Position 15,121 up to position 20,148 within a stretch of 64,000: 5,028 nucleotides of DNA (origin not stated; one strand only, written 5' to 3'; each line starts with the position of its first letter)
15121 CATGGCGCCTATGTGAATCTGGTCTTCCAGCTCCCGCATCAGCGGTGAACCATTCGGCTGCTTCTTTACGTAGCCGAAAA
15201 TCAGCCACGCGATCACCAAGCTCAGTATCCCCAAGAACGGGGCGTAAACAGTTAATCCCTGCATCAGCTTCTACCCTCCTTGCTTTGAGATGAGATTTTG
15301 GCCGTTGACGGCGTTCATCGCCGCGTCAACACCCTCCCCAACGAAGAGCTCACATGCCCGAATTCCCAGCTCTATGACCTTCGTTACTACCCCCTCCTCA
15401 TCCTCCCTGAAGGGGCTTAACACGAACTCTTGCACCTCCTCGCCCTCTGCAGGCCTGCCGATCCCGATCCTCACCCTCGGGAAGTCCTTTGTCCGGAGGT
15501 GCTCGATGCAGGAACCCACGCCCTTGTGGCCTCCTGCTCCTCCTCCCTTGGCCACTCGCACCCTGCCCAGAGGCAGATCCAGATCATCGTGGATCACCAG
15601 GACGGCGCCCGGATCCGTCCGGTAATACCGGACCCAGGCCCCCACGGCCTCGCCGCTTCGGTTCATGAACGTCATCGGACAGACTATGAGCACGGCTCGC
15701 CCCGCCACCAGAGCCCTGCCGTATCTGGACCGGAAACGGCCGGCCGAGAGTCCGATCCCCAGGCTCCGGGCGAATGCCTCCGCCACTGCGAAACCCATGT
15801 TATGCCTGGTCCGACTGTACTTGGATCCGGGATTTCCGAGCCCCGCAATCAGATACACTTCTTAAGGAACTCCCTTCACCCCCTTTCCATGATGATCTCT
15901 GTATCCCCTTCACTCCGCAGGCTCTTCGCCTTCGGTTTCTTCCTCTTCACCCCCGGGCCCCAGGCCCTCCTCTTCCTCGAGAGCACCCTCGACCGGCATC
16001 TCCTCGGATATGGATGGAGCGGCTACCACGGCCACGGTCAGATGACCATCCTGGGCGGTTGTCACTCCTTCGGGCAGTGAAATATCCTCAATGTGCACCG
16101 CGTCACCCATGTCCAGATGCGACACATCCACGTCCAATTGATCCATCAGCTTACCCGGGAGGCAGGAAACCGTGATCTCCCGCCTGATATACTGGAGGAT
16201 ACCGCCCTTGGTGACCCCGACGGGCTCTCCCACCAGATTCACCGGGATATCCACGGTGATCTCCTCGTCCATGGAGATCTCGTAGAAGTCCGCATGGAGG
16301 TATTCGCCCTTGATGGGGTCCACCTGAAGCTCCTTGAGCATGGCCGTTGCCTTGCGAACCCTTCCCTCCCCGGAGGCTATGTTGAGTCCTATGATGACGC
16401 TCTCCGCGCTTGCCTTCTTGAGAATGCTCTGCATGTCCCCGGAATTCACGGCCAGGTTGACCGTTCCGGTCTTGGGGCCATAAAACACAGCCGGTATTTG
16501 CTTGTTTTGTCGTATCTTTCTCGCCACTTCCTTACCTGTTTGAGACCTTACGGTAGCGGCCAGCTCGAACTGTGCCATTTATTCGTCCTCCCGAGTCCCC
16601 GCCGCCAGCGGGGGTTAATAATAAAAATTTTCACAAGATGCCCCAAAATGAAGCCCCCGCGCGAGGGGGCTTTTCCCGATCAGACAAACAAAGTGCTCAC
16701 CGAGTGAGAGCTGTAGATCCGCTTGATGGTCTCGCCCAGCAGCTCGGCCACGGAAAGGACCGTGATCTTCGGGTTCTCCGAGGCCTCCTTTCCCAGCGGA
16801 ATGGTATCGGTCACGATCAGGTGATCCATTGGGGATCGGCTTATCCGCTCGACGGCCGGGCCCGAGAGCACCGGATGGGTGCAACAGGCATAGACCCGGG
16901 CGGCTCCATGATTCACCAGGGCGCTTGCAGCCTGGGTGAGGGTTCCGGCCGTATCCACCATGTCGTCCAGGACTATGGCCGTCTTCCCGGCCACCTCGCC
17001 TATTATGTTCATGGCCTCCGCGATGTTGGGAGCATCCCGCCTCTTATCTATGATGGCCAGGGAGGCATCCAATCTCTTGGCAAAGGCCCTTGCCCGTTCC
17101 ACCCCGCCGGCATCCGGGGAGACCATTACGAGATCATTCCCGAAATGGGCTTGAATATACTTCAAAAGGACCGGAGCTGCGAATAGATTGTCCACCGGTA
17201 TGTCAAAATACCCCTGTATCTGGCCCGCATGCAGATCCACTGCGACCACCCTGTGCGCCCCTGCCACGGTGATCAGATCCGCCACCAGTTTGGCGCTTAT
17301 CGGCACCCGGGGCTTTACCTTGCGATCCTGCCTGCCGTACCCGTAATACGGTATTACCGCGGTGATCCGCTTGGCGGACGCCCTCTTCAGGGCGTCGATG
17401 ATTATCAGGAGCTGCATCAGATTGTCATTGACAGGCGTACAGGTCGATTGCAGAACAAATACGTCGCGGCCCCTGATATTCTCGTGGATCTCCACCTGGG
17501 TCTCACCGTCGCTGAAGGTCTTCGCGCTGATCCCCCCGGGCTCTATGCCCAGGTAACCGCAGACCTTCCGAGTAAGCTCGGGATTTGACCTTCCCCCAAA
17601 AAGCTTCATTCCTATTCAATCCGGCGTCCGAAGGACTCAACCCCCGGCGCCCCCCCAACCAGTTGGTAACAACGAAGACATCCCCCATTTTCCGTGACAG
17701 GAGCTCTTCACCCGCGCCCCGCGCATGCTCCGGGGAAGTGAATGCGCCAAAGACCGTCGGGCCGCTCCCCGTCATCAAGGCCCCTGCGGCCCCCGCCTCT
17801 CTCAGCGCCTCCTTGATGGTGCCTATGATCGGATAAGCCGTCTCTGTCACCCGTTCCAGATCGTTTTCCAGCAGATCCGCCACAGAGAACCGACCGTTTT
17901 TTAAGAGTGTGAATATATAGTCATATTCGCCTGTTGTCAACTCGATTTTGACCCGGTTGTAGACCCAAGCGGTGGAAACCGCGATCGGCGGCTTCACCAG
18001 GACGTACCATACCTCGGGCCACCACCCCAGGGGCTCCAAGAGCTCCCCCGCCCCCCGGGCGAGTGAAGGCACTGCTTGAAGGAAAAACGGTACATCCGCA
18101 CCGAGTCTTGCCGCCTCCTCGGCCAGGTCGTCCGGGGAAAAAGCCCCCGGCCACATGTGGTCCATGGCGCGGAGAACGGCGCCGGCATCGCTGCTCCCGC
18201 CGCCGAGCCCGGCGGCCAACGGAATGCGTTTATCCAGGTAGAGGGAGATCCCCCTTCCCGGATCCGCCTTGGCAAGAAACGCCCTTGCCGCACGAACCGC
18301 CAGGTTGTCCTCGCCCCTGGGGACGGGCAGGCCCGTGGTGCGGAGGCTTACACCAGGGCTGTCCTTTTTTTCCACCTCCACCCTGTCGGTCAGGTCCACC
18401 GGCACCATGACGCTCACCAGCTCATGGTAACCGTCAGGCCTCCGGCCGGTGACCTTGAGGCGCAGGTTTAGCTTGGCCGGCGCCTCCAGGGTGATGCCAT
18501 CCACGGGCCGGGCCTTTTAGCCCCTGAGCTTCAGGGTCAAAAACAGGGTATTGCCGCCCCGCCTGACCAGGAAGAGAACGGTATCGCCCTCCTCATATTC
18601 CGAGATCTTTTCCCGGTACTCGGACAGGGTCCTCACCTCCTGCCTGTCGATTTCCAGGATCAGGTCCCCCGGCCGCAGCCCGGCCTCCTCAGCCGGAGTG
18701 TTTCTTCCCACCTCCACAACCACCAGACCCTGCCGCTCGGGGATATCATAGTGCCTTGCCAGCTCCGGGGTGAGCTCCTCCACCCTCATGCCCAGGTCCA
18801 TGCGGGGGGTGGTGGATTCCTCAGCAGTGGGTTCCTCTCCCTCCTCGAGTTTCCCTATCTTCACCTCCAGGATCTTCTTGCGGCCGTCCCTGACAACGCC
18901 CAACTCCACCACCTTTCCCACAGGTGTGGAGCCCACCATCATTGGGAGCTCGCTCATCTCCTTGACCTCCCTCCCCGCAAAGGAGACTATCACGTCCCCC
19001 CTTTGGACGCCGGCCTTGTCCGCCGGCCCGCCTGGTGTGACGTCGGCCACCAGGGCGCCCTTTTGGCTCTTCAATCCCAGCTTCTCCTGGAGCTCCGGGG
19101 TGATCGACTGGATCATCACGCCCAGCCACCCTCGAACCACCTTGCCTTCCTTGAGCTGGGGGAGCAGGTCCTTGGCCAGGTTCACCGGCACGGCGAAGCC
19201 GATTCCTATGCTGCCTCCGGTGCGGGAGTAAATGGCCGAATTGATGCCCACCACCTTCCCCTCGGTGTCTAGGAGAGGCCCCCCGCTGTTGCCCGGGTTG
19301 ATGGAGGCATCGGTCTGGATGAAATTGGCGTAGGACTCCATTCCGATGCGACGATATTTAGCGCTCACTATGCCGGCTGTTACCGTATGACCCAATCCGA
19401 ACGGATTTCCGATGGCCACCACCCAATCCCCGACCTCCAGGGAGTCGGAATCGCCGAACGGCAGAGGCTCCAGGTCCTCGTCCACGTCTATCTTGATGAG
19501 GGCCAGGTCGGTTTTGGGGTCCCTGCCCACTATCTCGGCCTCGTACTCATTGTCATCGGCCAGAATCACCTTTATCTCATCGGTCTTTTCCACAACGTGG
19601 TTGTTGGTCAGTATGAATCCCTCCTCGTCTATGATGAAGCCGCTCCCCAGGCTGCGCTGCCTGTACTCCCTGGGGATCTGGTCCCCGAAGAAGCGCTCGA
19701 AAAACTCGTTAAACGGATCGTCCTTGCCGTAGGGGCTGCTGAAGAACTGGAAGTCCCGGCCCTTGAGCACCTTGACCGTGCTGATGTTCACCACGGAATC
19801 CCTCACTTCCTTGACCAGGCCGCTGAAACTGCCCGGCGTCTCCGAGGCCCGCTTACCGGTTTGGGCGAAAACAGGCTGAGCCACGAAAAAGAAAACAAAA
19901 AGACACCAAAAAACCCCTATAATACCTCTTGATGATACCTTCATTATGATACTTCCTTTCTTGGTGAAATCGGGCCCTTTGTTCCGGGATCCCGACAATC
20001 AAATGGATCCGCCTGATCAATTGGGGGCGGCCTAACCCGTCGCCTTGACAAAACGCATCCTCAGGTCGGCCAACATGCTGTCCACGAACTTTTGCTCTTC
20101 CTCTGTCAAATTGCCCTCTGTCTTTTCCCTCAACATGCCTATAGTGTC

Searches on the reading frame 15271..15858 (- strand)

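Call 25: search_protein_families(library=pfam, proteins=[window:15271-15858:-], max_evalue=0.00001)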
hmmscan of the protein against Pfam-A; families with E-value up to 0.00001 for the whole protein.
window:15271-15858:- (195 aa): 1 family
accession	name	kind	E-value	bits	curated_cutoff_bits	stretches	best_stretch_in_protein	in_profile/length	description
PF01195.25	Pept_tRNA_hydro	-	1.6e-62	211.1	27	1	3-185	1-183/183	Peptidyl-tRNA hydrolase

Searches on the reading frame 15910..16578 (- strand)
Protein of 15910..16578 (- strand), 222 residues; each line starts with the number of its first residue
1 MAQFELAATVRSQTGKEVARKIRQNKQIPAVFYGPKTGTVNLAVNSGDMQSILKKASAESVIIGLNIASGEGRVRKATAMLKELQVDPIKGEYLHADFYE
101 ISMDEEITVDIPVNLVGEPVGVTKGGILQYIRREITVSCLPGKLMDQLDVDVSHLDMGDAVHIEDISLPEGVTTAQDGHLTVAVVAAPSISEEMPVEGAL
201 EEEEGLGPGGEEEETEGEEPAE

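Call 25: search_protein_families(library=pfam, proteins=[window:15910-16578:-], max_evalue=0.00001)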
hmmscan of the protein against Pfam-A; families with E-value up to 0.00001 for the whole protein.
window:15910-16578:- (222 aa): 2 families
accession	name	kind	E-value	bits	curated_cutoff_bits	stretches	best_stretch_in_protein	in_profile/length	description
PF14693.11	Ribosomal_TL5_C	-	5.1e-27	94.5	27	1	106-188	1-83/84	Ribosomal protein TL5, C-terminal domain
PF01386.24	Ribosomal_L25p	-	3.3e-20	72.8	23.6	1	6-98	1-82/82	Ribosomal L25p family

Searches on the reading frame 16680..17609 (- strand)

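Call 25: search_protein_families(library=pfam, proteins=[window:16680-17609:-], max_evalue=0.00001)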
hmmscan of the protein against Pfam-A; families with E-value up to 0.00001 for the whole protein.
window:16680-17609:- (309 aa): 3 families
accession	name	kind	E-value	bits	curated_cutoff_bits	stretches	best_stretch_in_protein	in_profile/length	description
PF13793.12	Pribosyltran_N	-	2.6e-53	179.3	25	1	1-117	1-117/117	N-terminal domain of ribose phosphate pyrophosphokinase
PF14572.12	Pribosyl_synth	-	4.4e-29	102.2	27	1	199-308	74-183/184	Phosphoribosyl synthetase-associated domain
PF00156.33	Pribosyltran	-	7.9e-18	64.7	26.3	1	151-251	22-130/158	Phosphoribosyl transferase domain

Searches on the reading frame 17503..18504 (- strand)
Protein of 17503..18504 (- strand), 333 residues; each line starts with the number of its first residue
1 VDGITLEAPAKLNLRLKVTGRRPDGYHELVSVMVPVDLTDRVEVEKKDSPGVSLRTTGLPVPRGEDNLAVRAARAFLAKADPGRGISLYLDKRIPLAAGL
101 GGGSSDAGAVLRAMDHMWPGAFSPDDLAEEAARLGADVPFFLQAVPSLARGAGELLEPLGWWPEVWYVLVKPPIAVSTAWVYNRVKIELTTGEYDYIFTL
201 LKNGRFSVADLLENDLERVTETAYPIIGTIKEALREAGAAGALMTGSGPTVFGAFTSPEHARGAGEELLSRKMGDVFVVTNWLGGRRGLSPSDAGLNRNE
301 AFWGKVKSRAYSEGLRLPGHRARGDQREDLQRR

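Call 25: search_protein_families(library=pfam, proteins=[window:17503-18504:-], max_evalue=0.00001)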
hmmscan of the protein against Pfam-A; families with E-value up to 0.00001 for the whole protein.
window:17503-18504:- (333 aa): 2 families
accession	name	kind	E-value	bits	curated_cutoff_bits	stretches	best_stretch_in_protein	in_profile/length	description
PF00288.32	GHMP_kinases_N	-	1.9e-15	57.3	22.3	1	67-142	1-84/87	GHMP kinases N terminal domain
PF08544.19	GHMP_kinases_C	-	1.7e-11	44.8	21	1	209-270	14-80/85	GHMP kinases C terminal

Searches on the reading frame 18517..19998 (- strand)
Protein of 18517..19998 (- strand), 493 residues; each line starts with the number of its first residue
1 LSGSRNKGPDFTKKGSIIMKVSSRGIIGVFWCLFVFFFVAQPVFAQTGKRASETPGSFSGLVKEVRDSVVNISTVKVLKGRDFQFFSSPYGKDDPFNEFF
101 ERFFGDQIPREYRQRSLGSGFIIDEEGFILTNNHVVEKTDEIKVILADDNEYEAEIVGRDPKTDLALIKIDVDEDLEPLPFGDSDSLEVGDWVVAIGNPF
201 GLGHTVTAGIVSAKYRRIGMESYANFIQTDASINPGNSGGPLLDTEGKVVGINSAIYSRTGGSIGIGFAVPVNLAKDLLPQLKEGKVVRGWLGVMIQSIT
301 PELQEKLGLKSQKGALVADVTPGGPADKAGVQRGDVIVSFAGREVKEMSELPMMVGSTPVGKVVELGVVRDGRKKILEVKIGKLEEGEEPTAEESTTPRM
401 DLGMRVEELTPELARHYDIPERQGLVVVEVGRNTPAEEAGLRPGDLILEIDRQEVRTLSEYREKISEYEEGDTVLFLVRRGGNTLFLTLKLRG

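Call 25: search_protein_families(library=pfam, proteins=[window:18517-19998:-], max_evalue=0.00001)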
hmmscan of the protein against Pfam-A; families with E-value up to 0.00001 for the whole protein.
window:18517-19998:- (493 aa): 5 families
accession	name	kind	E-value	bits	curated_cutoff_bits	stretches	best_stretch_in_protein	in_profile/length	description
PF13365.12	Trypsin_2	-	1.4e-39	136.6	27.6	1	118-252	1-144/144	Trypsin-like peptidase domain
PF13180.12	PDZ_2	-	2.3e-32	111.5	27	2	401-491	2-80/80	PDZ domain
PF17820.7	PDZ_6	-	2e-26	91.9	27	2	426-480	1-54/54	PDZ domain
PF00089.32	Trypsin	-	1.8e-22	80.7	20.6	1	115-277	24-218/220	Trypsin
PF00595.29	PDZ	-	1.5e-19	70.6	23.2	2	288-368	8-80/81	PDZ domain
